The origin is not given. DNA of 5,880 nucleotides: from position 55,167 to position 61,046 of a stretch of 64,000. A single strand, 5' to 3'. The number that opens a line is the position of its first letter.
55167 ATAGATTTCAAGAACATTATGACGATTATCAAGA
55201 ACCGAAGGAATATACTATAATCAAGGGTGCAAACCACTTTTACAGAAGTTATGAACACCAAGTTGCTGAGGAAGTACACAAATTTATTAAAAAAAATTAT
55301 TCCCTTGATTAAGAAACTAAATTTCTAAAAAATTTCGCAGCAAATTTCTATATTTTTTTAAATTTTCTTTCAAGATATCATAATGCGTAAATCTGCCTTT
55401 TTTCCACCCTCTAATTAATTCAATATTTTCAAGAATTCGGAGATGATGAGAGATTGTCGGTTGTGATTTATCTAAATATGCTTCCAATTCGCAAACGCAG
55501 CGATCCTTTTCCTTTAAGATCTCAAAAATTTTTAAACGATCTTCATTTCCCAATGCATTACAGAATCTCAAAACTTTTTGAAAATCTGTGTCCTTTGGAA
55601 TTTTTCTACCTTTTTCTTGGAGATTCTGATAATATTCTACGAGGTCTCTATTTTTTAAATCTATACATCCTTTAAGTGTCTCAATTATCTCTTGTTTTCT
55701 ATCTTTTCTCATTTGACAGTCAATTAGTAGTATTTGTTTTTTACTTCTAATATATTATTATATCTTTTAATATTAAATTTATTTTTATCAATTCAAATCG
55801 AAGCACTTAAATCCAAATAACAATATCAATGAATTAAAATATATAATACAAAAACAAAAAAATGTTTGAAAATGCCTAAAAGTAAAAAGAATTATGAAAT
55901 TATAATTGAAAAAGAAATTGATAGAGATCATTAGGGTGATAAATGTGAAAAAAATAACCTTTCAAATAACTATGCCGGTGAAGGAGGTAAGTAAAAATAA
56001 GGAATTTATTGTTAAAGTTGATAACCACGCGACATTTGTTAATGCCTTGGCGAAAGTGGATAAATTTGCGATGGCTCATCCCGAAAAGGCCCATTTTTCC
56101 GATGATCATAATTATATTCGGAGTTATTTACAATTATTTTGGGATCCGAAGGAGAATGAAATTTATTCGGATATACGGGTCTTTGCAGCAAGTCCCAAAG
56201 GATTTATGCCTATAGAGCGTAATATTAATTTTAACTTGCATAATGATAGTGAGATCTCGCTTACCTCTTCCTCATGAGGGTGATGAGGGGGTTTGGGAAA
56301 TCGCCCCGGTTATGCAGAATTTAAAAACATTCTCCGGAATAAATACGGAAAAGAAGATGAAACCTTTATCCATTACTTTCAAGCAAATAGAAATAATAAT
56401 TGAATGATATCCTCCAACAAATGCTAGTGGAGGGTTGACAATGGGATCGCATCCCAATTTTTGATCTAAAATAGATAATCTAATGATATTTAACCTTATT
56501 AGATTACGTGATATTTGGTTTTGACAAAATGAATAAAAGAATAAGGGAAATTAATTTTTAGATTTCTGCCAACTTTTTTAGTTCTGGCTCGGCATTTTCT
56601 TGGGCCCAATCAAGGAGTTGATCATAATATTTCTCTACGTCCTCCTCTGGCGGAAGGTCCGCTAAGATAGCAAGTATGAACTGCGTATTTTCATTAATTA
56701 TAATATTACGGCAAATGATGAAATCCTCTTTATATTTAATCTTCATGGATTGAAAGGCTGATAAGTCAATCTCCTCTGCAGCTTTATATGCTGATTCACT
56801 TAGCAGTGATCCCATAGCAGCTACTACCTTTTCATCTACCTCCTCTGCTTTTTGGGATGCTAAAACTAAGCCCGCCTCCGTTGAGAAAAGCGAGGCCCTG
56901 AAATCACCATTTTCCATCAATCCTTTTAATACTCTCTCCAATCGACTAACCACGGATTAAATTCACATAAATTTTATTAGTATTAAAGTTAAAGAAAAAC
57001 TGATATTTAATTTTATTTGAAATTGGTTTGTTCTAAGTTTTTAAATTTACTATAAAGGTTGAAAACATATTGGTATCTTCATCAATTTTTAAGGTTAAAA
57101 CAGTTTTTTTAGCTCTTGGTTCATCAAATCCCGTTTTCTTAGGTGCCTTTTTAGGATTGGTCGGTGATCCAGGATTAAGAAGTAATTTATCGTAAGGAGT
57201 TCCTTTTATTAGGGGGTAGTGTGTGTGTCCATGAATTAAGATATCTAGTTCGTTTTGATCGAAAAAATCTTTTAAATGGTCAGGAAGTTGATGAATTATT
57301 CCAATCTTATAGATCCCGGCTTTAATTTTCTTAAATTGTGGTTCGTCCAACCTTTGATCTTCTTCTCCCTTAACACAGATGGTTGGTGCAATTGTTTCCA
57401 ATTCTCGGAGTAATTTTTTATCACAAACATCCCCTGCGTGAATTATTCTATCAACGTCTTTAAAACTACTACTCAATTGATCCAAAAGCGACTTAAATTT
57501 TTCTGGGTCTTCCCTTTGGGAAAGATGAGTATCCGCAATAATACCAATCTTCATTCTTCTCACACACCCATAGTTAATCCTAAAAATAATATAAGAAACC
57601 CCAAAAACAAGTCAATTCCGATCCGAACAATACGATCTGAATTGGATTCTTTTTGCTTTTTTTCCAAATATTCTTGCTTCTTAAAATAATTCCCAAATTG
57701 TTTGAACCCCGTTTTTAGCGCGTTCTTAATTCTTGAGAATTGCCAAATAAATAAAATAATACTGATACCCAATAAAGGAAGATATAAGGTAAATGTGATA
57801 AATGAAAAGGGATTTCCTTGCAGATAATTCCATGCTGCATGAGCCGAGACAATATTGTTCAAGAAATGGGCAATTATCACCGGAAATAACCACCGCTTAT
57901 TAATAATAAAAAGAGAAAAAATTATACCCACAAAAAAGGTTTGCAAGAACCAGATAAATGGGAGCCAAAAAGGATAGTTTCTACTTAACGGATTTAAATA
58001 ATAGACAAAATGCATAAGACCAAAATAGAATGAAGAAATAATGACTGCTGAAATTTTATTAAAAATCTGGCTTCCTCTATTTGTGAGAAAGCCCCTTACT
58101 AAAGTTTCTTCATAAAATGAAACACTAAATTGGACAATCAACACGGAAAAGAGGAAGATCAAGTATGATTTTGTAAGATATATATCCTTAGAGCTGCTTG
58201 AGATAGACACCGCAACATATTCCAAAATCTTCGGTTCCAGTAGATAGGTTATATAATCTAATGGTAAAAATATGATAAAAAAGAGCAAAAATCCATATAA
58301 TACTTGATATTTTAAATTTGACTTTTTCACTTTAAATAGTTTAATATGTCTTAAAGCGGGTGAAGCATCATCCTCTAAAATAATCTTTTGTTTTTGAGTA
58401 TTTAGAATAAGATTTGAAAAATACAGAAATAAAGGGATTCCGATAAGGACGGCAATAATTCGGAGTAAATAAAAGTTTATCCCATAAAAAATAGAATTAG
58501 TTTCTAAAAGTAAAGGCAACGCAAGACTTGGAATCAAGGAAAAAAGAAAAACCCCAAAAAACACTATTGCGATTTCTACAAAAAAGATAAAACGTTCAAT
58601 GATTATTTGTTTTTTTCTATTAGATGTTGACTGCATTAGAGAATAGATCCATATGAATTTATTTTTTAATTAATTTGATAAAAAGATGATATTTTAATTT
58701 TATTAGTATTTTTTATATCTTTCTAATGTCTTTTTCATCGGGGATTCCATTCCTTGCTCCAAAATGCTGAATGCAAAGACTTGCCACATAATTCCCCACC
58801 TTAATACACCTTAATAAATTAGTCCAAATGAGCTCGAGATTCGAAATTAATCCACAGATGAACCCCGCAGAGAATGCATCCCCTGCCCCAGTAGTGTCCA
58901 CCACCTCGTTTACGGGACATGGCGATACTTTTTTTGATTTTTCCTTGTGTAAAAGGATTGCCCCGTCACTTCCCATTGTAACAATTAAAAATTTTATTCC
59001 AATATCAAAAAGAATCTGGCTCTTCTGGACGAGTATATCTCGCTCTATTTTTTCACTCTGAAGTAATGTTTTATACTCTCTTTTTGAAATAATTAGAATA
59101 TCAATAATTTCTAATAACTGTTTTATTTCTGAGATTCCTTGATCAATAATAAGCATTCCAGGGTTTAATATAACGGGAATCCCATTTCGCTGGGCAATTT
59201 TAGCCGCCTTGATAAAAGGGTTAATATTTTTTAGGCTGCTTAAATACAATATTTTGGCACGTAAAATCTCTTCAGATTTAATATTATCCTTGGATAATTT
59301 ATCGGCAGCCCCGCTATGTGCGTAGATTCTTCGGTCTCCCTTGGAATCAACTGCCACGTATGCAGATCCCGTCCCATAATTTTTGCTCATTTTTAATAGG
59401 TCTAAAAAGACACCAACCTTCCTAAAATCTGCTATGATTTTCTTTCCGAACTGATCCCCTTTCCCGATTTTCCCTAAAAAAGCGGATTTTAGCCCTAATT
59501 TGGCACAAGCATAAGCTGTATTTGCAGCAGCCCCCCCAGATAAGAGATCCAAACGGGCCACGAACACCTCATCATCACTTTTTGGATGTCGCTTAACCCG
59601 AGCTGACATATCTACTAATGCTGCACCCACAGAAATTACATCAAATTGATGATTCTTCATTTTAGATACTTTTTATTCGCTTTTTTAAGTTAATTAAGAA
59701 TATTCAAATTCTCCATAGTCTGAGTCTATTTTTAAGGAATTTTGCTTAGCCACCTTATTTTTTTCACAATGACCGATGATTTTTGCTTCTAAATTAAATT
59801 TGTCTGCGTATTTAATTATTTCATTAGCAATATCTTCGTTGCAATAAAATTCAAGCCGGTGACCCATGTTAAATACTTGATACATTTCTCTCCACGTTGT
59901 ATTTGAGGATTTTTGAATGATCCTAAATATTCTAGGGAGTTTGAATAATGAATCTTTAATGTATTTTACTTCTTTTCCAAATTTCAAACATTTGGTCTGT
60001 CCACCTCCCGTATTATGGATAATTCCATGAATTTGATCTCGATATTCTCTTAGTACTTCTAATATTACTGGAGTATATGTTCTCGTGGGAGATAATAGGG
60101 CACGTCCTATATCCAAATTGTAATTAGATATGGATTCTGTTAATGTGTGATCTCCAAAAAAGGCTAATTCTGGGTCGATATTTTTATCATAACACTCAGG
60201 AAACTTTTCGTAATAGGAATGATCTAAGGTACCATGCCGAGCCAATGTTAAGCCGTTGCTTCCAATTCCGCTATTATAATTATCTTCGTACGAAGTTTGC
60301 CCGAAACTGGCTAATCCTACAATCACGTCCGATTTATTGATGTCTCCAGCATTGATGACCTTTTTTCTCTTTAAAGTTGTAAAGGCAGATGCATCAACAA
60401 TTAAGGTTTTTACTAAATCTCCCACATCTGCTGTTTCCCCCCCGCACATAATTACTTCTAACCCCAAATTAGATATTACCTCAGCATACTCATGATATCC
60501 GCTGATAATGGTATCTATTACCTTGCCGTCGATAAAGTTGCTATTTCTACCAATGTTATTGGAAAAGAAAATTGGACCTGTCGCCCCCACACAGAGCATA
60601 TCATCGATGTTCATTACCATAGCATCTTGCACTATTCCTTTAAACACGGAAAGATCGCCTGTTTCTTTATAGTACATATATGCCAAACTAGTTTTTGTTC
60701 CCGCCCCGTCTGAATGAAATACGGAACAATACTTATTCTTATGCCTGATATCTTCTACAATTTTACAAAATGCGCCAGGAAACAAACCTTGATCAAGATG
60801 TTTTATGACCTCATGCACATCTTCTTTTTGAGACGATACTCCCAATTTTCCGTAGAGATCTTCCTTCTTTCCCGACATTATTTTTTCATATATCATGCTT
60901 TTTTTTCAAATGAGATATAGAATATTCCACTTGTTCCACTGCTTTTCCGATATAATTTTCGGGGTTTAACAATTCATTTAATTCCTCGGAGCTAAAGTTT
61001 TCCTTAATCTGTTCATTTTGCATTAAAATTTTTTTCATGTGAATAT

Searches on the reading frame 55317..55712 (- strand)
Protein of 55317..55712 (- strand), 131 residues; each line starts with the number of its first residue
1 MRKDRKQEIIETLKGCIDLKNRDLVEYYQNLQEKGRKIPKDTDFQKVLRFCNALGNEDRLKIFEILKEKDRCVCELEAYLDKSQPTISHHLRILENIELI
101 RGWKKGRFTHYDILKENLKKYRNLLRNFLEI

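Call 18: search_protein_families(library=pfam, proteins=[window:55317-55712:-], max_evalue=0.001)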
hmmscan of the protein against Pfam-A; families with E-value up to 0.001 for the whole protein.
window:55317-55712:- (131 aa): 2 families
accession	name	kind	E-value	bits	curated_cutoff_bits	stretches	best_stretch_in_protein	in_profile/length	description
PF01022.26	HTH_5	-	4e-16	59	22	1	57-100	2-45/47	Bacterial regulatory protein, arsR family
PF12840.13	HTH_20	-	0.00021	21.6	27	1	54-101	1-49/51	Helix-turn-helix domain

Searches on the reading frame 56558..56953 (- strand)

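Call 18: search_protein_families(library=pfam, proteins=[window:56558-56953:-], max_evalue=0.001)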
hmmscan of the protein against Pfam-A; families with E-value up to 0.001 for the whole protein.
window:56558-56953:- (131 aa): 1 family
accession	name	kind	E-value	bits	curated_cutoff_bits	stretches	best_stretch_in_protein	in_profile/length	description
PF03259.23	Robl_LC7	-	0.00059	20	23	1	7-82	4-79/91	Roadblock/LC7 domain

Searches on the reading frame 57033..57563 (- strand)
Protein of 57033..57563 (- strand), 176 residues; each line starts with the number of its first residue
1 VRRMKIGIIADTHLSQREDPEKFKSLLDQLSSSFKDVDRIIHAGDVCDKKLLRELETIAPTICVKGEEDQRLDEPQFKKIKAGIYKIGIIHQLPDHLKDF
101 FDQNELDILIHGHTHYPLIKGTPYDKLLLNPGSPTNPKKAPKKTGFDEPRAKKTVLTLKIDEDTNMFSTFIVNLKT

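Call 53: search_protein_families(library=pfam, proteins=[window:57033-57563:-], max_evalue=0.00001)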
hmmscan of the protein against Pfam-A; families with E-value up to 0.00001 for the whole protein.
window:57033-57563:- (176 aa): 2 families
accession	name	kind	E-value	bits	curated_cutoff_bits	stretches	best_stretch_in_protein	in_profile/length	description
PF12850.12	Metallophos_2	-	3.2e-22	79.6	27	1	4-142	1-143/154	Calcineurin-like phosphoesterase superfamily domain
PF00149.33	Metallophos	-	2e-09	38.6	21.5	0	4-67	1-69/191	Calcineurin-like phosphoesterase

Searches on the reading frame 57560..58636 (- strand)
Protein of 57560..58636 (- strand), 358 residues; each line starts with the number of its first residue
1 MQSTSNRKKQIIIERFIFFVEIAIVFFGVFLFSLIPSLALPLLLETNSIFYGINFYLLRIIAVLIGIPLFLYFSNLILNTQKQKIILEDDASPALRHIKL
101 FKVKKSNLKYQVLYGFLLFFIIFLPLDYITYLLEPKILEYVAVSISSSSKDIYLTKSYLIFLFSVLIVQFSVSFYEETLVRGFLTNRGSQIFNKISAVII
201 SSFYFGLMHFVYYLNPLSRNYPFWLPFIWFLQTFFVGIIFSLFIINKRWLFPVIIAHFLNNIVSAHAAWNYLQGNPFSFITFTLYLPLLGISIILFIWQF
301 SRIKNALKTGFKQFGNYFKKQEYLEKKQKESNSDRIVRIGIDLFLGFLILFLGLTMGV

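Call 53: search_protein_families(library=pfam, proteins=[window:57560-58636:-], max_evalue=0.00001)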
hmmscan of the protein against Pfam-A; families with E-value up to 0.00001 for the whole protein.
window:57560-58636:- (358 aa): 1 family
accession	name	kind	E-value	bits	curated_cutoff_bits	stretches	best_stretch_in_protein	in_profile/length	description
PF02517.21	Rce1-like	-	1.3e-14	54.6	22.4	1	161-263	4-93/93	Type II CAAX prenyl endopeptidase Rce1-like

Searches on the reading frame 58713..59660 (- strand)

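Call 53: search_protein_families(library=pfam, proteins=[window:58713-59660:-], max_evalue=0.00001)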
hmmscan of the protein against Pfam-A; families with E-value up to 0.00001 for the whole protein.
window:58713-59660:- (315 aa): 2 families
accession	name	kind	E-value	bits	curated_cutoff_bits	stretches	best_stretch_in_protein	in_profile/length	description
PF00294.29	PfkB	-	1e-53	183.1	25.8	1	7-308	3-301/302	pfkB family carbohydrate kinase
PF25270.1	Khk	-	1e-06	28.6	35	1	171-313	225-359/365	Prokaryotic ketohexokinase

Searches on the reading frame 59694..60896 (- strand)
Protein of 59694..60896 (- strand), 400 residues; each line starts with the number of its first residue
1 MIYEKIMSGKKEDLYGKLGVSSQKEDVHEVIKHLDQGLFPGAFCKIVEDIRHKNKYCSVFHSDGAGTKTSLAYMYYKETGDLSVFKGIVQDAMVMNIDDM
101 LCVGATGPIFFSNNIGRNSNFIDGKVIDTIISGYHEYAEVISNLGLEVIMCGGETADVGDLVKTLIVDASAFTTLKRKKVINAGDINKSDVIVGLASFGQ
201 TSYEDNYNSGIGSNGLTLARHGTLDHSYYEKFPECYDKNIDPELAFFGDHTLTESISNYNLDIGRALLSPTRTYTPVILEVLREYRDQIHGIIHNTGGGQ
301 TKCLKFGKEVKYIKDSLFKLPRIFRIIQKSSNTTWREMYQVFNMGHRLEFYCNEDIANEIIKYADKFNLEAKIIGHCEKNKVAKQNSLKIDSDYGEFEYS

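Call 53: search_protein_families(library=pfam, proteins=[window:59694-60896:-], max_evalue=0.00001)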
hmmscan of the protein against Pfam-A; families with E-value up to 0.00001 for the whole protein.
window:59694-60896:- (400 aa): 2 families
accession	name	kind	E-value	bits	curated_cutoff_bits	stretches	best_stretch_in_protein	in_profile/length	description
PF00586.29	AIRS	-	4.7e-10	40.3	24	1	51-167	8-104/112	AIR synthase related protein, N-terminal domain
PF02769.27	AIRS_C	-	1.6e-06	28.8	23.1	0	190-380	4-148/156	AIR synthase related protein, C-terminal domain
